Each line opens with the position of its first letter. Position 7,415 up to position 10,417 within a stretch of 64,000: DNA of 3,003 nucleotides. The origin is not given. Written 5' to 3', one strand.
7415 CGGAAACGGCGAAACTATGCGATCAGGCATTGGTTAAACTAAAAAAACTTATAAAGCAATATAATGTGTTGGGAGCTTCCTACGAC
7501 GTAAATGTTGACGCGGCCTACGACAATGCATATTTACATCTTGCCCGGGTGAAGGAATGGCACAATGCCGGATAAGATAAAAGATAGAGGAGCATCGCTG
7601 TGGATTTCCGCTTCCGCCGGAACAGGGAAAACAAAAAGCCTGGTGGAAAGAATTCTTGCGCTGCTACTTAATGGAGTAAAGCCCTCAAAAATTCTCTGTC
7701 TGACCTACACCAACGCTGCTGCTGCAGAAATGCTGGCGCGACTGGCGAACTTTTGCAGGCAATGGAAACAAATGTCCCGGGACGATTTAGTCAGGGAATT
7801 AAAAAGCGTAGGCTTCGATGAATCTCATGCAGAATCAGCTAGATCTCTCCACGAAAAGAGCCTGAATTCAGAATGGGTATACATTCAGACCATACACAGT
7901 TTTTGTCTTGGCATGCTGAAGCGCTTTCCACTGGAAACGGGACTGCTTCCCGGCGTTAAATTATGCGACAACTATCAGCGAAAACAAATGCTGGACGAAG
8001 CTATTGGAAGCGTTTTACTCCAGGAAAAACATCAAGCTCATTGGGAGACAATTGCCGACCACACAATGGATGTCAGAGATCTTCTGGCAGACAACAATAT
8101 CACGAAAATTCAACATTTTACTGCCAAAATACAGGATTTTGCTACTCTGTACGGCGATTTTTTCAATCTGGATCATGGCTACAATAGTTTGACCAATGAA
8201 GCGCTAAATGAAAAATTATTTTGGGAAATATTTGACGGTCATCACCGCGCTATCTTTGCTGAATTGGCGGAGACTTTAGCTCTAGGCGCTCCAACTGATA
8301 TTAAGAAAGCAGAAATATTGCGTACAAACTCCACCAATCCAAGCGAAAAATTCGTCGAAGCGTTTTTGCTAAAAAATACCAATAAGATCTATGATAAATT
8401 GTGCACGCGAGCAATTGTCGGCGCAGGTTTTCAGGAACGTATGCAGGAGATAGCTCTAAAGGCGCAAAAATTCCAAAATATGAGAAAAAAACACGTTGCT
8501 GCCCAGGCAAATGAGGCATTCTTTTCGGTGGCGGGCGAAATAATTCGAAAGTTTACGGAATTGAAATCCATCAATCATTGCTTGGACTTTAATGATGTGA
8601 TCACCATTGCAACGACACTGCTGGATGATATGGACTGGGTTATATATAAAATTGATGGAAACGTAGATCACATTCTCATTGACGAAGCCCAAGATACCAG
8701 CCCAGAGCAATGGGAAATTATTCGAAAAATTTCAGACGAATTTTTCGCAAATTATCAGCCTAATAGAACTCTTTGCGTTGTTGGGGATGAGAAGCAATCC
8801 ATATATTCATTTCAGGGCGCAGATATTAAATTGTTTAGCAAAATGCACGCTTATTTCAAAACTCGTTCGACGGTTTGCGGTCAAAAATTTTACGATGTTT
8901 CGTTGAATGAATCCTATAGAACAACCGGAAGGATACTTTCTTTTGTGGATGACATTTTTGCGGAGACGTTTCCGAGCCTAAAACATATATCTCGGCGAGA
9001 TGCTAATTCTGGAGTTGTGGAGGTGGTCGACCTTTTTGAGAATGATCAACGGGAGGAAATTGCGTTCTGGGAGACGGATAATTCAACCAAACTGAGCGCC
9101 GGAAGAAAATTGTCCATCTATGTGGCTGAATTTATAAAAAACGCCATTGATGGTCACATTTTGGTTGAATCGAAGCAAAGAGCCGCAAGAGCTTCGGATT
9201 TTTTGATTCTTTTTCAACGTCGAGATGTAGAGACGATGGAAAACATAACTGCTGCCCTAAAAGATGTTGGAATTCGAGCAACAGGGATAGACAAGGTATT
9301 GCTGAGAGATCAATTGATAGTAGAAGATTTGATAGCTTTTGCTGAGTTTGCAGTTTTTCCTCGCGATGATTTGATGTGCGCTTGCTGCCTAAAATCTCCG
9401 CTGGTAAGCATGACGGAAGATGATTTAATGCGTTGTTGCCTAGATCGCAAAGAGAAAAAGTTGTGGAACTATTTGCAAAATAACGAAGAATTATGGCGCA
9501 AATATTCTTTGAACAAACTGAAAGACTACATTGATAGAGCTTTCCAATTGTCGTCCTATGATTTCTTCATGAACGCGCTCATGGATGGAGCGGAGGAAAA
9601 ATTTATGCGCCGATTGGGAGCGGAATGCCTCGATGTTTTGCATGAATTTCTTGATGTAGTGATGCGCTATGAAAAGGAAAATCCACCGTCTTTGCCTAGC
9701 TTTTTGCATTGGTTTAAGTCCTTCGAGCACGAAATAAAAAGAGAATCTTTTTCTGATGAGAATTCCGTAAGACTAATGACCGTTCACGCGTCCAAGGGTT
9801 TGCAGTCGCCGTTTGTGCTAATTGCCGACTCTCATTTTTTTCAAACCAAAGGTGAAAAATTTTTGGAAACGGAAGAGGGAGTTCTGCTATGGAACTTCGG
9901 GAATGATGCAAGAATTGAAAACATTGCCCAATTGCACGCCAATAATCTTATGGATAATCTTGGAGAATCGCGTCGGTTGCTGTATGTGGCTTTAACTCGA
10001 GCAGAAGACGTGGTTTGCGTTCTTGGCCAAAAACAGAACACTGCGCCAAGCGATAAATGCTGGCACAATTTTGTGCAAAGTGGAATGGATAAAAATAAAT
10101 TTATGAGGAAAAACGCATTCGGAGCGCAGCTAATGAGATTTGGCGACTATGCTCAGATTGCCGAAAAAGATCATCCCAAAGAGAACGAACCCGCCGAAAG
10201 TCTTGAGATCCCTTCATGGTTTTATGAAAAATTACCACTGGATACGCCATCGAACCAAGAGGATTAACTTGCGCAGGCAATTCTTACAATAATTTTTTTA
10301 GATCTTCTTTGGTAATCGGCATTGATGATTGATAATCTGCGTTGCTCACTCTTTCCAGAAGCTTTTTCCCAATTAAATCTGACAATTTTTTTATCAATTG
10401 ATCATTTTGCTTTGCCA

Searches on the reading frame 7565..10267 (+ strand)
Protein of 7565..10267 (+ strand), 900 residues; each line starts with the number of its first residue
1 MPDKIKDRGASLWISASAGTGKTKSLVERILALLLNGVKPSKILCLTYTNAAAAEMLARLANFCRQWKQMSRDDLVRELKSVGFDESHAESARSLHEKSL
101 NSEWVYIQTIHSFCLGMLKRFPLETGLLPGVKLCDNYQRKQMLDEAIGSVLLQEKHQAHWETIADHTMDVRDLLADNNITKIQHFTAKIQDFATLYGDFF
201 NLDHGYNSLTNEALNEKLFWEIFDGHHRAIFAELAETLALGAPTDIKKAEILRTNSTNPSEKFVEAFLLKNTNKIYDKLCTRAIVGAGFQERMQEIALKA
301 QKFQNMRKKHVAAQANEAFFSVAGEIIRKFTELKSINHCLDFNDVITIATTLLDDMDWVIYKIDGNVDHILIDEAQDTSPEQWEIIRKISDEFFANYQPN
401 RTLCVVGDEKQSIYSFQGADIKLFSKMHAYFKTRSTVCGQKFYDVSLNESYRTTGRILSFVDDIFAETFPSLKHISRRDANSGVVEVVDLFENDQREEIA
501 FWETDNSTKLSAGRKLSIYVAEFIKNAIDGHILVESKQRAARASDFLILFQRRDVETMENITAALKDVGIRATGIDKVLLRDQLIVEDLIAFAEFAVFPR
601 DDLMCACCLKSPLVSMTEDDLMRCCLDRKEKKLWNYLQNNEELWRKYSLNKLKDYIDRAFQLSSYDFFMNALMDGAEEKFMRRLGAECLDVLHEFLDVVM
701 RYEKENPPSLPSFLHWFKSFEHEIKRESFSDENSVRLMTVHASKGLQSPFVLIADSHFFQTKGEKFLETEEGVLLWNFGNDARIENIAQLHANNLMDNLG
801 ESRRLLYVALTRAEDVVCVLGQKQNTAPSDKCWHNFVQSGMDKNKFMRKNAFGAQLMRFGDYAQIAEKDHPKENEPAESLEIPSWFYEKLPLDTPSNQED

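Call 13: search_protein_families(library=pfam, proteins=[window:7565-10267:+], max_evalue=0.00001)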
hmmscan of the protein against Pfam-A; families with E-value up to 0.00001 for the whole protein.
window:7565-10267:+ (900 aa): 4 families
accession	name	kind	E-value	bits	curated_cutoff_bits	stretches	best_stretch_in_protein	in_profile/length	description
PF00580.27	UvrD-helicase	-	9.4e-53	180.1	23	1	10-430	14-269/271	UvrD/REP helicase N-terminal domain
PF13361.12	UvrD_C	-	1.6e-16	61.1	25.6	1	446-818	2-344/350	UvrD-like helicase C-terminal domain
PF13245.12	AAA_19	-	3e-12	47.3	25.1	0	12-61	14-62/134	AAA domain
PF13538.12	UvrD_C_2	-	2.7e-08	34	27.4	0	801-817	33-49/52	UvrD-like helicase C-terminal domain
